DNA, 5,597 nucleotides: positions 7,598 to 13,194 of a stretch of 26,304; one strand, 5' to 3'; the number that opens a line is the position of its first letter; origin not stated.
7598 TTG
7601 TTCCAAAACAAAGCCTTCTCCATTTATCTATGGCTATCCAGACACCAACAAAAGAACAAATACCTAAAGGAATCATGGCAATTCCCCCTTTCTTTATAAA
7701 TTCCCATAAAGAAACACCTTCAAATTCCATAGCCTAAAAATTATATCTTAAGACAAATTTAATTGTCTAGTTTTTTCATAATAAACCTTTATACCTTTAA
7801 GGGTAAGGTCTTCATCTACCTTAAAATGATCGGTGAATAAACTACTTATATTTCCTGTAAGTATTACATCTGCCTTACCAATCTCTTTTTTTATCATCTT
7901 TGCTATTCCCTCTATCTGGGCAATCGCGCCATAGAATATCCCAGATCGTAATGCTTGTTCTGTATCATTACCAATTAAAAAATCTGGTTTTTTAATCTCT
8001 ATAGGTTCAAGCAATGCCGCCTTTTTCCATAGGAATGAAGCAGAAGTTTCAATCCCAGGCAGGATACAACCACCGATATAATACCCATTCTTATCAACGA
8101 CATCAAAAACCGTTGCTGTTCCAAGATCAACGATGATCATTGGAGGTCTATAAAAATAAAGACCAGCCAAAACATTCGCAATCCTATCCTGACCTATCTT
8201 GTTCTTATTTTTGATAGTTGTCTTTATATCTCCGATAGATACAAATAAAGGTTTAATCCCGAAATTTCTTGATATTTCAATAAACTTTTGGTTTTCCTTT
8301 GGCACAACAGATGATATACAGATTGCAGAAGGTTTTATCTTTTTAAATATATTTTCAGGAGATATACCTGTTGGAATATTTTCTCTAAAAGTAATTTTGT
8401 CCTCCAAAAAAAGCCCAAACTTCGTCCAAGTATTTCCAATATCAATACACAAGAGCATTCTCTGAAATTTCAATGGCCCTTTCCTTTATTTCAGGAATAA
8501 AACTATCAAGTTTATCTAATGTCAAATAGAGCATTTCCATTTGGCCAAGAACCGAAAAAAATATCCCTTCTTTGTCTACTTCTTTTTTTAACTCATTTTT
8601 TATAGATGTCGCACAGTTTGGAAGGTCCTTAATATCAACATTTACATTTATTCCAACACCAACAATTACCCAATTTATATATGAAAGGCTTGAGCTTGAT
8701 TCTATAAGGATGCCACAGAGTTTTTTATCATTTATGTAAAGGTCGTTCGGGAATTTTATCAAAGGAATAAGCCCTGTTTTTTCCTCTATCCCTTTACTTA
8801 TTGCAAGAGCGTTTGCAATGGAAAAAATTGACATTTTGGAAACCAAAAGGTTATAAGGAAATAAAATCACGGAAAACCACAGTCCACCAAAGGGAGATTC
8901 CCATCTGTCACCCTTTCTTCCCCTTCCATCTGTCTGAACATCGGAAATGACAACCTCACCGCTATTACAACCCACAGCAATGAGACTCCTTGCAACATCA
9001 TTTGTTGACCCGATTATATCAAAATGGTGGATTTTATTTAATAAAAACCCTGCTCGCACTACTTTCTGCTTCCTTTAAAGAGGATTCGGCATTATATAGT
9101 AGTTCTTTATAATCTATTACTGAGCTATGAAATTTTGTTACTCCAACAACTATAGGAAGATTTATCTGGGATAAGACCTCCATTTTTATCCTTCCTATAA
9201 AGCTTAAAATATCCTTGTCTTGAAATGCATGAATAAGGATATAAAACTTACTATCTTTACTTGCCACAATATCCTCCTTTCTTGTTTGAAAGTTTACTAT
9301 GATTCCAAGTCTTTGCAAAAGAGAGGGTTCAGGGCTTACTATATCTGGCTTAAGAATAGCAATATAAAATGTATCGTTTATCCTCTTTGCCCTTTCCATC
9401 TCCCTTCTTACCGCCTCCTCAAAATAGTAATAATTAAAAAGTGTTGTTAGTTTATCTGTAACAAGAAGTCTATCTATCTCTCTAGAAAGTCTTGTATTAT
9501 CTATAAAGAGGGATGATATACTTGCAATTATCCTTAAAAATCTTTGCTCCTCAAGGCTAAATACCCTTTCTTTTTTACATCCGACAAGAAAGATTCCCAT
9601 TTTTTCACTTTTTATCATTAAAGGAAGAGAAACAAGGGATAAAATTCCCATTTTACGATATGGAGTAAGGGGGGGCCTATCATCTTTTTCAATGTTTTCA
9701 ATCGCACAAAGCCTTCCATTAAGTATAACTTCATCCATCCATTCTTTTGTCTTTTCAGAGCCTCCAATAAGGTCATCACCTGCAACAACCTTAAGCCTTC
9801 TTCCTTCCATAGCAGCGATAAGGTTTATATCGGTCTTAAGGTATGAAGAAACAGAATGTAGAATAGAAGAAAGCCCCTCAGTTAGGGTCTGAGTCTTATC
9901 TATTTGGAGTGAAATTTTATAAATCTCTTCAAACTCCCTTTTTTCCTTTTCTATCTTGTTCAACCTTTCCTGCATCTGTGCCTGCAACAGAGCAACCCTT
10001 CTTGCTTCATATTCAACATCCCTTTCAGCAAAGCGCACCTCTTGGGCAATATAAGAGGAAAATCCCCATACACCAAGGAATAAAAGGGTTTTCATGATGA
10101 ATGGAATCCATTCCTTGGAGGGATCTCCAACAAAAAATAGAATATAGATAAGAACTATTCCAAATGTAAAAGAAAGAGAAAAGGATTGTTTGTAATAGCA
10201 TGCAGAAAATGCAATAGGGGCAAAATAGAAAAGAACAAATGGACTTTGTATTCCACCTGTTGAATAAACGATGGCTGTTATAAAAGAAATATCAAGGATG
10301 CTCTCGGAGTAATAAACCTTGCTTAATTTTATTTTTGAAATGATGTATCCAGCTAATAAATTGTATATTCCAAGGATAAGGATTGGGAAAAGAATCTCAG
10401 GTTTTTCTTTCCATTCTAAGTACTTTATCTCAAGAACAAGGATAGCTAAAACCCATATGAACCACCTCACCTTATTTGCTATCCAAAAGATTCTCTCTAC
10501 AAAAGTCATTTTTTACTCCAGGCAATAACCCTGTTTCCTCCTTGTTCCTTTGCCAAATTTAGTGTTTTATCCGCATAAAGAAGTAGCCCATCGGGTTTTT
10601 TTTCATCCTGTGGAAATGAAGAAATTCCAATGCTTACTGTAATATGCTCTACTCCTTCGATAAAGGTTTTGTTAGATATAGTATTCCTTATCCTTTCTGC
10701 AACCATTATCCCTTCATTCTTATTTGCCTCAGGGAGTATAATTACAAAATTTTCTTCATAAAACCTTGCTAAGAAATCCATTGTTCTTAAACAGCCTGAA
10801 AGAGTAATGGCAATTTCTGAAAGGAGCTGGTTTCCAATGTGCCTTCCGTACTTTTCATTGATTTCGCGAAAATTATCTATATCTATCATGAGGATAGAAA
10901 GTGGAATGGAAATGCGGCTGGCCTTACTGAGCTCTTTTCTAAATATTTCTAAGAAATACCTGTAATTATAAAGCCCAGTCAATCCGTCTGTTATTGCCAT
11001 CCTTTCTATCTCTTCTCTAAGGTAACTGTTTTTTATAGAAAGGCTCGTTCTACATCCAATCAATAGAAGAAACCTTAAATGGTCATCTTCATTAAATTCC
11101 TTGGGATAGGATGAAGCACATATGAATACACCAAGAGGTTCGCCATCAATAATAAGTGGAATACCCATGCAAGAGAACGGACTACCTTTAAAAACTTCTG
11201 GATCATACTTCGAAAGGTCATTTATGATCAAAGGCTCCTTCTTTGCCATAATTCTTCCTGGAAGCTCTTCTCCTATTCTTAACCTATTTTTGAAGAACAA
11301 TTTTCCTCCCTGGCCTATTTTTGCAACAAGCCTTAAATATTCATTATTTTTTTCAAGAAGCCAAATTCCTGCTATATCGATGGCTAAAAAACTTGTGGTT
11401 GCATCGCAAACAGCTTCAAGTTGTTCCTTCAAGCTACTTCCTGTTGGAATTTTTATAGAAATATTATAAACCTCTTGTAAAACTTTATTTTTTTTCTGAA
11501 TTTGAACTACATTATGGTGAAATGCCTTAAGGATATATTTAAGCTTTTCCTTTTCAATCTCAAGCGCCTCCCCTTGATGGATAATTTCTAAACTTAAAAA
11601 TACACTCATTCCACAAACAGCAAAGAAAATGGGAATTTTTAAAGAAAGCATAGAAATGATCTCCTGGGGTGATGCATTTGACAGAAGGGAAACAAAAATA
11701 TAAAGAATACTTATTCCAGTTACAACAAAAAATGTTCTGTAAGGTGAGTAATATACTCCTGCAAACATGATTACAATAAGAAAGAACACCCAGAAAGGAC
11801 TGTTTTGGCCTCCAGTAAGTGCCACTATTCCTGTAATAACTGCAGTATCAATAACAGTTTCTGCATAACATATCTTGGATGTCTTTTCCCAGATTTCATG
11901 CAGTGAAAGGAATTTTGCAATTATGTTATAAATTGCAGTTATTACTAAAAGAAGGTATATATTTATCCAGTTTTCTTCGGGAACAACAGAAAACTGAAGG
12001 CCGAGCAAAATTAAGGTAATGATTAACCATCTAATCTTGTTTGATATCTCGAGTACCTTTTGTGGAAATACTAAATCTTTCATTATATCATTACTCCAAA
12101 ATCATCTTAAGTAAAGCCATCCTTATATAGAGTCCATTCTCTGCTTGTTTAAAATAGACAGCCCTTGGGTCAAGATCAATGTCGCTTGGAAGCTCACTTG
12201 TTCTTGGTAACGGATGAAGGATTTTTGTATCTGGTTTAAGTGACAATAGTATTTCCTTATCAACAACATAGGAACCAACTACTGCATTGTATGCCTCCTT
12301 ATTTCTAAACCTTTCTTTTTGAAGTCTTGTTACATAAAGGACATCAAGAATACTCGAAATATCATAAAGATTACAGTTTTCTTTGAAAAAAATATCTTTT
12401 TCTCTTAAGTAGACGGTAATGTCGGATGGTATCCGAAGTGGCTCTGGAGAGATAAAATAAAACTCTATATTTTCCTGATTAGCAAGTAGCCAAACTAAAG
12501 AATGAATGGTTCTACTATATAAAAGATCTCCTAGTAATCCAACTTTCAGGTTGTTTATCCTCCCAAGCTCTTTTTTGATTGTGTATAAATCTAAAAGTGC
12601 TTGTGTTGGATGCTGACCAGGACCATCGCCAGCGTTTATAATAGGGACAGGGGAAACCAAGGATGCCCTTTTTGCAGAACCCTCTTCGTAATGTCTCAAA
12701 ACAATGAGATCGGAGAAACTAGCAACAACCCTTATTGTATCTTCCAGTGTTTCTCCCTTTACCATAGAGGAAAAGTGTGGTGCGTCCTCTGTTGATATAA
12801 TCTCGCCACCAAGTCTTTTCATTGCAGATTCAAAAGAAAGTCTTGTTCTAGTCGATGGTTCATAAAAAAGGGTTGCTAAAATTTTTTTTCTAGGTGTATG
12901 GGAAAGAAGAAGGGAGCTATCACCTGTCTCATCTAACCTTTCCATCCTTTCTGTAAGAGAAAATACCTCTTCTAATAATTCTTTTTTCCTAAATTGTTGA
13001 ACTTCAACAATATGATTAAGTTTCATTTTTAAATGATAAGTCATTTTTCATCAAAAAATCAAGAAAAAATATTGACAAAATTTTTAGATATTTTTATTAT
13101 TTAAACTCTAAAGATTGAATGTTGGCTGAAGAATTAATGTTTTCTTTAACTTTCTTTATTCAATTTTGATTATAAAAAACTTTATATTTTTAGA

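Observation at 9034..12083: Tandem paralogous membrane GAF-GGDEF proteins, both catalytically dead-looking but both keeping the c-di-GMP I-site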

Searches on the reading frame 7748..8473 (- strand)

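Call 26: search_protein_families(library=pfam, proteins=[window:7748-8473:-], max_evalue=0.001)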
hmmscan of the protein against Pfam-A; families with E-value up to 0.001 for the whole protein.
window:7748-8473:- (241 aa): 1 family
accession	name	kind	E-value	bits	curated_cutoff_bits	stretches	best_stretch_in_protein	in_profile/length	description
PF03309.20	Pan_kinase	-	7e-47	160.4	24.7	1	7-192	1-204/205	Type III pantothenate kinase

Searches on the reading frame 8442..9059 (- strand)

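Call 26: search_protein_families(library=pfam, proteins=[window:8442-9059:-], max_evalue=0.001)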
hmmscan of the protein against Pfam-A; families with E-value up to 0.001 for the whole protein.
window:8442-9059:- (205 aa): 1 family
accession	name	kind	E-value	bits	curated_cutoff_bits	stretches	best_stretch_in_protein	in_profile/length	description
PF03099.24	BPL_LplA_LipB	-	1.4e-16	61.1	21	1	17-138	6-133/133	Biotin/lipoate A/B protein ligase family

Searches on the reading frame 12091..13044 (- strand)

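Call 26: search_protein_families(library=pfam, proteins=[window:12091-13044:-], max_evalue=0.001)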
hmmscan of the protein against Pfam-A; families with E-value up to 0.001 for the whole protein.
window:12091-13044:- (317 aa): 2 families
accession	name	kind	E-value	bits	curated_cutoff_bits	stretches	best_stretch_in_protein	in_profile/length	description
PF02729.26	OTCace_N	-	1.1e-40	139.6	29.9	1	11-157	2-147/148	Aspartate/ornithine carbamoyltransferase, carbamoyl-P binding domain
PF00185.30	OTCace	-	1.5e-23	84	29.4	1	165-314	2-156/157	Aspartate/ornithine carbamoyltransferase, Asp/Orn binding domain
